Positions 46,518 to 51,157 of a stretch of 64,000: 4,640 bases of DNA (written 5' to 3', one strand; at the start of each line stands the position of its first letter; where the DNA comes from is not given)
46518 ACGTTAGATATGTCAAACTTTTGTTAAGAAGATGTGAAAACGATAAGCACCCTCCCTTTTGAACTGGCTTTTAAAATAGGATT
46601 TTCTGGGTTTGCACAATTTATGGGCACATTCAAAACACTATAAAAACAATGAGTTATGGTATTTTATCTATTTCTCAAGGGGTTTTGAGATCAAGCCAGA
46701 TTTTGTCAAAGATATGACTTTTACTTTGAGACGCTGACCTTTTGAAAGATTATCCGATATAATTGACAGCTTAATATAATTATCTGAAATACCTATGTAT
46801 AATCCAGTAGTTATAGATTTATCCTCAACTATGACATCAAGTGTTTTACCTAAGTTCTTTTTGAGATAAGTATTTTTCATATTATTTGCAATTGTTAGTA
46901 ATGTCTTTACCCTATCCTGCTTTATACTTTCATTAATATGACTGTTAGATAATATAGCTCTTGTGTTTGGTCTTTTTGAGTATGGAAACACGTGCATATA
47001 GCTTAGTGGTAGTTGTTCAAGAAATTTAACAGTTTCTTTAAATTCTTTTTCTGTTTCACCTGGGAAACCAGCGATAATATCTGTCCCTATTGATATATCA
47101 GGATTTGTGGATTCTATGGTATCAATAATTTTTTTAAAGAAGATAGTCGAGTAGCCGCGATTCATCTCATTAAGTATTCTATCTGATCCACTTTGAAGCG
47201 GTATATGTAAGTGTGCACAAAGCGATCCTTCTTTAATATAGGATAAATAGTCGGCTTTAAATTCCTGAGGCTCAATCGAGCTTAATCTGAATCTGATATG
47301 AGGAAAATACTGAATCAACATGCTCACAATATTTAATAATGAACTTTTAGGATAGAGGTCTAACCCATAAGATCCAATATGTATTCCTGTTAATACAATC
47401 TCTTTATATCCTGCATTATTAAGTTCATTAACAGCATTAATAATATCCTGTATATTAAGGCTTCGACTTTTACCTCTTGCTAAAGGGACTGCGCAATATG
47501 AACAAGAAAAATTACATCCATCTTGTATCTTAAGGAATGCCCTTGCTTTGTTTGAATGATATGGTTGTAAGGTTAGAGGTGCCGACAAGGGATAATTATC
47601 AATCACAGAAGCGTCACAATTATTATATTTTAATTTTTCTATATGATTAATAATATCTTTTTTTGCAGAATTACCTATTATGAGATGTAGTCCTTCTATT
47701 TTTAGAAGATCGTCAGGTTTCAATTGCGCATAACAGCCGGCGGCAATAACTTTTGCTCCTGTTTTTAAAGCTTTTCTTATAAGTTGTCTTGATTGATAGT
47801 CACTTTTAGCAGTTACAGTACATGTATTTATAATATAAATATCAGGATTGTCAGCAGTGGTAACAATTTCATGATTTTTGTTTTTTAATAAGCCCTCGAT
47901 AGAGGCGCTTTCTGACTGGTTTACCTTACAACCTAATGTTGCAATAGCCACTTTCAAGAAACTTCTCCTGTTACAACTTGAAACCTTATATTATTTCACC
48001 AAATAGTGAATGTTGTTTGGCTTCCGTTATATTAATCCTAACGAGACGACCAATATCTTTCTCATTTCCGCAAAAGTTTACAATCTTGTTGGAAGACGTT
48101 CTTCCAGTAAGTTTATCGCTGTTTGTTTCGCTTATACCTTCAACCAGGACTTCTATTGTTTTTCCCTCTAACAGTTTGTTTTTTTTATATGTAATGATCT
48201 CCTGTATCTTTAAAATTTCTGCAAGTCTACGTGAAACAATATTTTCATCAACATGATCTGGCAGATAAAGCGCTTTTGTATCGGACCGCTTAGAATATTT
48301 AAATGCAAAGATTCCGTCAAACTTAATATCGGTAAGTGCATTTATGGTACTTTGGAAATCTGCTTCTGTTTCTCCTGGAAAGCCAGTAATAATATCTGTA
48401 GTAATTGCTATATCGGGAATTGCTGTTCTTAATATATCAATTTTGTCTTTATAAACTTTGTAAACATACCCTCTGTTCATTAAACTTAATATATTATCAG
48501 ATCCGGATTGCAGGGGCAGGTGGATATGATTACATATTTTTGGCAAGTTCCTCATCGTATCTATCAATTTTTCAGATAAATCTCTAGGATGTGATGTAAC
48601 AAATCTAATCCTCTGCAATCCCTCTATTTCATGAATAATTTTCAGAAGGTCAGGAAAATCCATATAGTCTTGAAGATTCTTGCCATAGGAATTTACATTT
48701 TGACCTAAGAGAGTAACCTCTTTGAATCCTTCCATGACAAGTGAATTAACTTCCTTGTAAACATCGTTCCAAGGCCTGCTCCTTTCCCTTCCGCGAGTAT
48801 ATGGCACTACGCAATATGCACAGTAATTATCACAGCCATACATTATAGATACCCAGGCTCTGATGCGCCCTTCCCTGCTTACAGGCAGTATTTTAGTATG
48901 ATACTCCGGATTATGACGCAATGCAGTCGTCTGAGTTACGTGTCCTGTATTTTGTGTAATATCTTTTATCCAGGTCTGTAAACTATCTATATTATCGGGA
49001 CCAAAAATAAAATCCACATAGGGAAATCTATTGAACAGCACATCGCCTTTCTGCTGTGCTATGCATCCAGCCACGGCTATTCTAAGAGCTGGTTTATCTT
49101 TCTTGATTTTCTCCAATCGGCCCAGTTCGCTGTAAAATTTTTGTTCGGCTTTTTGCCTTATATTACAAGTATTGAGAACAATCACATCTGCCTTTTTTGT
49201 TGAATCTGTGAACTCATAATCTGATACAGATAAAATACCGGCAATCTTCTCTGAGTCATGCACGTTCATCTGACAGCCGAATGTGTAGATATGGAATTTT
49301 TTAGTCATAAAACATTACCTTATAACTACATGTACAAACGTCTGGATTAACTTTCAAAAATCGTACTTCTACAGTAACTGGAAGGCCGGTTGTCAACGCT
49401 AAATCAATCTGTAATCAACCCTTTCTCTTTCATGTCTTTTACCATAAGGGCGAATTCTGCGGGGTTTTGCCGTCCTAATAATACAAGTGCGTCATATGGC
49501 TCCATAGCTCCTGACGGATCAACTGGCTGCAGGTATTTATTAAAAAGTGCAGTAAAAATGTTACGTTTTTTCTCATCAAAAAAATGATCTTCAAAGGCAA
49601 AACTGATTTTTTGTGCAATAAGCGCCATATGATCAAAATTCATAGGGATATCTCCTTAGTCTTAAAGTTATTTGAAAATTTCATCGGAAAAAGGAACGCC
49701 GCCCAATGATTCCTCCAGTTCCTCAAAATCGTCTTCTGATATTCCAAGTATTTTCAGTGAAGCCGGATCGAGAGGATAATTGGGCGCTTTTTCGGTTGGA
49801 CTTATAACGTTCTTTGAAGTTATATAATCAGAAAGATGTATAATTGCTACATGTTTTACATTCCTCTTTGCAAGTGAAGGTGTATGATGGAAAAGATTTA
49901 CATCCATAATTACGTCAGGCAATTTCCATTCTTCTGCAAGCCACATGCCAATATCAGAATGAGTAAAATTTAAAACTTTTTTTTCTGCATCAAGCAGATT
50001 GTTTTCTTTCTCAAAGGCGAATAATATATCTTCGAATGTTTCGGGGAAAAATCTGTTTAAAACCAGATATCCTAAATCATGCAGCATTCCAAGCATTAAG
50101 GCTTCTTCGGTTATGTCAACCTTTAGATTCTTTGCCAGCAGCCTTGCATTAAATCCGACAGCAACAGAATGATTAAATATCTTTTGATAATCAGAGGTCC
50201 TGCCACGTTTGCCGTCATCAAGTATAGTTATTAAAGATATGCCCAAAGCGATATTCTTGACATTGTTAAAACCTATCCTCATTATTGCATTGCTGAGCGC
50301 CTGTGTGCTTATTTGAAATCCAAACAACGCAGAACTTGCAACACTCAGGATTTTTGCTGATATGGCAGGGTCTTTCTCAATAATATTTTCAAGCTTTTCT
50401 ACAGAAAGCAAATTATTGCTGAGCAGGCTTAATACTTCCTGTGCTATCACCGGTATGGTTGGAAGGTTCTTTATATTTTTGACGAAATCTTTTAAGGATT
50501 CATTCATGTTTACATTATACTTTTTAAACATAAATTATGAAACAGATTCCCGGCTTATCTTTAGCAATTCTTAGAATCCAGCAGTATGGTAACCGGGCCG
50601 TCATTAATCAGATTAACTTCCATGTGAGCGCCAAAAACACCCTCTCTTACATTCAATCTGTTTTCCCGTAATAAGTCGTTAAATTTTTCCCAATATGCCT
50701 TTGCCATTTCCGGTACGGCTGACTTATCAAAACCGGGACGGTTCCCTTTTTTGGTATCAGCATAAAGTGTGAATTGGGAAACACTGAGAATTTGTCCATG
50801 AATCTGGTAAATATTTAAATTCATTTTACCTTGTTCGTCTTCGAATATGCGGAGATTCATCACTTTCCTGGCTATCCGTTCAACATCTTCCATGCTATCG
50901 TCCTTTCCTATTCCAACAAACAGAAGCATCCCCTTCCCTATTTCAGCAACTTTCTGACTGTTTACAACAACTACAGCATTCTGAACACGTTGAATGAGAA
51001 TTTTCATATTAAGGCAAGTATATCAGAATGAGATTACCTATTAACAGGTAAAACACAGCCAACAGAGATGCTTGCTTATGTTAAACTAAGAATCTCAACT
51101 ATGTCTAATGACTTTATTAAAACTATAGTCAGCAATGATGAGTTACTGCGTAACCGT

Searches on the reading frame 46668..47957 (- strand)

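Call 40: search_protein_families(library=pfam, proteins=[window:46668-47957:-], max_evalue=0.0001)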
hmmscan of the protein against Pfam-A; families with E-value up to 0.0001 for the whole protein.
window:46668-47957:- (429 aa): 2 families
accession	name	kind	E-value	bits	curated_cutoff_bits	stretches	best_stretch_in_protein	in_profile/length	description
PF00919.26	UPF0004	-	4.6e-23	81.5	27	1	2-94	1-97/98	Uncharacterized protein family UPF0004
PF04055.27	Radical_SAM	-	1.3e-22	81.2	29.5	1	143-313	2-166/166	Radical SAM superfamily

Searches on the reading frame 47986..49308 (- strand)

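Call 40: search_protein_families(library=pfam, proteins=[window:47986-49308:-], max_evalue=0.0001)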
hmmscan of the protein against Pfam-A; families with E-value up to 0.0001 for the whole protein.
window:47986-49308:- (440 aa): 4 families
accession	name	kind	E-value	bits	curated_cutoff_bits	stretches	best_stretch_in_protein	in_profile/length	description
PF00919.26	UPF0004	-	1.9e-31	108.4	27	1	4-103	1-98/98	Uncharacterized protein family UPF0004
PF04055.27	Radical_SAM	-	1.7e-28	100.3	29.5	1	153-324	1-165/166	Radical SAM superfamily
PF01938.26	TRAM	-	1.1e-14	54.5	21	1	380-440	3-61/61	TRAM domain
PF18693.7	TRAM_2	-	4.5e-05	24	27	0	382-440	2-63/63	TRAM domain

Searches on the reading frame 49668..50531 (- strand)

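Call 40: search_protein_families(library=pfam, proteins=[window:49668-50531:-], max_evalue=0.0001)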
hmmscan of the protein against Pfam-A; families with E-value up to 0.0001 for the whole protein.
window:49668-50531:- (287 aa): 2 families
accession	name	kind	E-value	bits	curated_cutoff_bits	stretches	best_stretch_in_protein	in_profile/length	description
PF08668.18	HDOD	-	8.5e-51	172.7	22.9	1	23-218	1-196/196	HDOD domain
PF01966.28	HD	-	2.3e-06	28.3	22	1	119-237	2-113/116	HD domain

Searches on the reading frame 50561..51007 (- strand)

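Call 40: search_protein_families(library=pfam, proteins=[window:50561-51007:-], max_evalue=0.0001)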
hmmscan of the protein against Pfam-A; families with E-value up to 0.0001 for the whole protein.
window:50561-51007:- (148 aa): 1 family
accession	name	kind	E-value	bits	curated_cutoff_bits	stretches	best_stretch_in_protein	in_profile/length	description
PF02580.21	Tyr_Deacylase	-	7.7e-56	188.9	25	1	2-144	1-144/144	D-Tyr-tRNA(Tyr) deacylase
